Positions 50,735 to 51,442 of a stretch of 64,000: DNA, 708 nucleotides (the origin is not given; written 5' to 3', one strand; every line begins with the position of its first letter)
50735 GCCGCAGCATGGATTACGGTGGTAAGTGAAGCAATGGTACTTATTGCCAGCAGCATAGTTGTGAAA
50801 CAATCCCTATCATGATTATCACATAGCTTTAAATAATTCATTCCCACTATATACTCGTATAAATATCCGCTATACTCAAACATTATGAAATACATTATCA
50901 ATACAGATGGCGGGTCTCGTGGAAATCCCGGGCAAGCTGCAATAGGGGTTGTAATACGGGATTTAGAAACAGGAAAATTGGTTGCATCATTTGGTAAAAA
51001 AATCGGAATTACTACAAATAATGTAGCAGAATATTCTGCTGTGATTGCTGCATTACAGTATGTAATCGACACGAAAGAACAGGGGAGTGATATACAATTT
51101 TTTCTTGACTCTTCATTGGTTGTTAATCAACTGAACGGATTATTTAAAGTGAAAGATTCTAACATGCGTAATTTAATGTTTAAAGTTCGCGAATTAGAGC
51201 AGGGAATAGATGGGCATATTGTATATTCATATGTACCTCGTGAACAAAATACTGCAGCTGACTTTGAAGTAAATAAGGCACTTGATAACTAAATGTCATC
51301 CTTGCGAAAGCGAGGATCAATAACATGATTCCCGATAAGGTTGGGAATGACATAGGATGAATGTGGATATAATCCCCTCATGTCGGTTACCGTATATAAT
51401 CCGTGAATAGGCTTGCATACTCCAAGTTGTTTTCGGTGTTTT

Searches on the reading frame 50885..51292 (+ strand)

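Call 103: search_protein_families(library=pfam, proteins=[window:50885-51292:+], max_evalue=0.00001)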
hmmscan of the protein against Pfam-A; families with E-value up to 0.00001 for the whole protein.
window:50885-51292:+ (135 aa): 2 families
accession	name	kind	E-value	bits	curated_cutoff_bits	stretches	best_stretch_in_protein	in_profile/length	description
PF13456.12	RVT_3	-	4.1e-17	62.7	21.6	1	6-131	1-122/123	Reverse transcriptase-like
PF00075.30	RNase_H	-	5.7e-10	40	25.8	1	3-94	4-87/141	RNase H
